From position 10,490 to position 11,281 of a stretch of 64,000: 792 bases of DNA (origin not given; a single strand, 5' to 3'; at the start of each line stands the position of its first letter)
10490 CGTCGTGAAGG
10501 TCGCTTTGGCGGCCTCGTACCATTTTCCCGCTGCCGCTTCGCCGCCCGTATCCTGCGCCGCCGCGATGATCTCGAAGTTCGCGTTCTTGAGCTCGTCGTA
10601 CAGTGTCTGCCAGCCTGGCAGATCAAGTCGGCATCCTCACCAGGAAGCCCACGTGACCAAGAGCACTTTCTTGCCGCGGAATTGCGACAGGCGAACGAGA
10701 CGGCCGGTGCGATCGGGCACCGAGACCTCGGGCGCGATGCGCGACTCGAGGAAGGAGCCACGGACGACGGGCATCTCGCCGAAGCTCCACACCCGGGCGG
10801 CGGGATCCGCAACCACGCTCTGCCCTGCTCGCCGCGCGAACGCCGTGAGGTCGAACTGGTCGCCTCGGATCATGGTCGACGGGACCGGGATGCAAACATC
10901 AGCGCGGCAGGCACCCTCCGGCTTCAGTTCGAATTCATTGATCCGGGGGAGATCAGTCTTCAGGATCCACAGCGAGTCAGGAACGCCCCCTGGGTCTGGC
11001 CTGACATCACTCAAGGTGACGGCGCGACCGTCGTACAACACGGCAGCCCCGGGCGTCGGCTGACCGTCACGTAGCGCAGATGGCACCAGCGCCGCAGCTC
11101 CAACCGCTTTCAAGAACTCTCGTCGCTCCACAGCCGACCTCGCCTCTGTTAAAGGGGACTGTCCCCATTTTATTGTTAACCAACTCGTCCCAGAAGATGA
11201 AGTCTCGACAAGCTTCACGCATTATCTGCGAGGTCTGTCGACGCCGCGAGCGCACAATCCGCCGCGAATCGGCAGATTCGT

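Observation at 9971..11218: In-frame UGA fuses two called ORFs into an exported thioredoxin-fold selenoprotein (W-A-S-W-U-G-C)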

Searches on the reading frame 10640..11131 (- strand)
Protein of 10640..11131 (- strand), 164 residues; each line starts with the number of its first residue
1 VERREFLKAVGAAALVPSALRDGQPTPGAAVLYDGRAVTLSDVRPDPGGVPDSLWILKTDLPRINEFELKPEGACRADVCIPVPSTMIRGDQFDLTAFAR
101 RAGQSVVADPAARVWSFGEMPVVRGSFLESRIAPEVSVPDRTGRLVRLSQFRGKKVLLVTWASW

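Call 71: predict_structure(alignment_id=A6)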
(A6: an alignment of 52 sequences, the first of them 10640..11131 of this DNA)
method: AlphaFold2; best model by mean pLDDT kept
length: 164 residues; sequences in the alignment: 52
mean_pLDDT: 84.8   pTM: 0.69
mean pLDDT of the five models: 84.8, 84.7, 84.2, 83.6, 83.2
residues with pLDDT >= 90: 90; 70-90: 43; 50-70: 29; < 50: 2
segments of 3 or more residues with pLDDT < 50: none
pLDDT, mean of each block of 10 residues (from residue 1): 52 56 75 95 86 95 96 95 96 97 96 95 79 79 90 81 69
secondary structure, 60 per line:
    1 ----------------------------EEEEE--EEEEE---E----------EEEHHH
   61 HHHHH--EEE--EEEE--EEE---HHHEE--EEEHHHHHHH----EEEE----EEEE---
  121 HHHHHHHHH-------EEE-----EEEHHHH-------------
elements in order: E29-33 E36-40 E55-57 H58-65 E68-70 E73-76 E79-81 E92-94 H95-101 E106-109 E114-117 H121-129 E137-139 E145-147 H148-151

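Call 74: fold_search(model_id=the predicted structure, library=pdb)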
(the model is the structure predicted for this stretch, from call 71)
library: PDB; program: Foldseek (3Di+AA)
matches with E <= 10: 97; with E <= 0.001: 0
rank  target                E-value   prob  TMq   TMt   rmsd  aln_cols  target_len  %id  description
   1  6uji_M                1.7e+00  0.09  0.29  0.12  12.3       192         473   11  Low resolution crystal structure (5.5 A) of the anthrax toxin protective antigen heptamer prepore D425A mutant (released 2020-10-07)
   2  7spd_B                2.0e+00  0.08  0.19  0.27  10.1       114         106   10  Crystal Structure of The Tetramerization Domain (29-147) From Human Voltage-gated Potassium Channel Kv2.1 in C 2 2 21  (released 2022-06-08)
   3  8imd_A                2.0e+00  0.06  0.16  0.13  12.5        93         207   14  Crystal structure of Cu/Zn Superoxide dismutase from Paenibacillus lautus (released 2024-01-17)
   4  7re5_D                2.1e+00  0.07  0.19  0.26  10.6       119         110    9  Crystal Structure of The Tetramerization Domain (29-147) From Human Voltage-gated Potassium Channel Kv2.1 in P 41 21 2 (released 2022-06-08)
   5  3rfz_E                2.5e+00  0.10  0.25  0.07   8.2        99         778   12  Crystal structure of the FimD usher bound to its cognate FimC:FimH substrate (released 2011-06-01)
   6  6e14_D                2.5e+00  0.09  0.27  0.07  12.9       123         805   16  Handover mechanism of the growing pilus by the bacterial outer membrane usher FimD (released 2018-10-17)
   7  6w3w                  2.5e+00  0.04  0.09  0.13   6.3        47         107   15  An enumerative algorithm for de novo design of proteins with diverse pocket structures (released 2020-04-08)
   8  8xrj_B                2.9e+00  0.08  0.20  0.04  17.7       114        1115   12  RNA polymerase II elongation complex with upstream nucleosome extracted from human nuclei (released 2025-05-07)
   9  7spd_D                2.9e+00  0.06  0.19  0.27  10.7       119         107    9  Crystal Structure of The Tetramerization Domain (29-147) From Human Voltage-gated Potassium Channel Kv2.1 in C 2 2 21  (released 2022-06-08)
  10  6nch_B                2.9e+00  0.01  0.10  0.09  15.7       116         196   13  Crystal structure of CDP-Chase: Raster data collection (released 2019-02-06)
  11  2dyi                  3.1e+00  0.07  0.21  0.21   8.8       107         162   14  Crystal structure of 16S ribosomal RNA processing protein RimM from Thermus thermophilus HB8 (released 2007-03-14)
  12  3rfz_B                3.3e+00  0.06  0.22  0.06   8.1       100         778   12  Crystal structure of the FimD usher bound to its cognate FimC:FimH substrate (released 2011-06-01)
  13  4b0e_C                3.9e+00  0.10  0.31  0.46   4.5       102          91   15  Crystal structure of the Caf1A usher protein N-terminal domain from Yersinia pestis (released 2012-09-26)
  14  7lhg_C                3.9e+00  0.10  0.31  0.08   5.8       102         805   13  Cryo-EM structure of E. coli P pilus tip assembly intermediate PapC-PapD-PapK-PapG in the first conformation (released 2021-08-11)
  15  7fjj_B                3.9e+00  0.08  0.19  0.04   6.2        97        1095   11  human Pol III pre-termination complex (released 2021-10-27)
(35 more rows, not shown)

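Call 88: search_protein_representatives(protein=window:10640-11131:-)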
Query: 164 residues. Proteins with E-value up to 0.001 (for the whole library): 765; up to 1e-10: 268; up to 1e-30: 7. The best 150 are listed.
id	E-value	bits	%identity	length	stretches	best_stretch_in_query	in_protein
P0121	1.3e-56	207.0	76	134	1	32-164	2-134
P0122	2.4e-56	206.1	65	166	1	1-164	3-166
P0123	4.9e-44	166.1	90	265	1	1-90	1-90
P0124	5.8e-42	159.4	56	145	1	20-164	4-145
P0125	5.9e-39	149.6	64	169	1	36-146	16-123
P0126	1.3e-33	132.2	53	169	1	26-164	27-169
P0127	1.0e-31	126.0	66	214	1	42-129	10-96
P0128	2.1e-30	121.8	62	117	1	73-164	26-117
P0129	3.9e-29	117.6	56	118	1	44-145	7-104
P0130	5.9e-29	117.1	49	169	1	22-164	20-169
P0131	1.5e-28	115.7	48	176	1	7-164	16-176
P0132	6.6e-28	113.7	60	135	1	36-128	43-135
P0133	7.9e-28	113.4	62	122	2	26-104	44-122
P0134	8.3e-28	113.3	56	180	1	1-106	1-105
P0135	3.9e-27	111.1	48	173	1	50-164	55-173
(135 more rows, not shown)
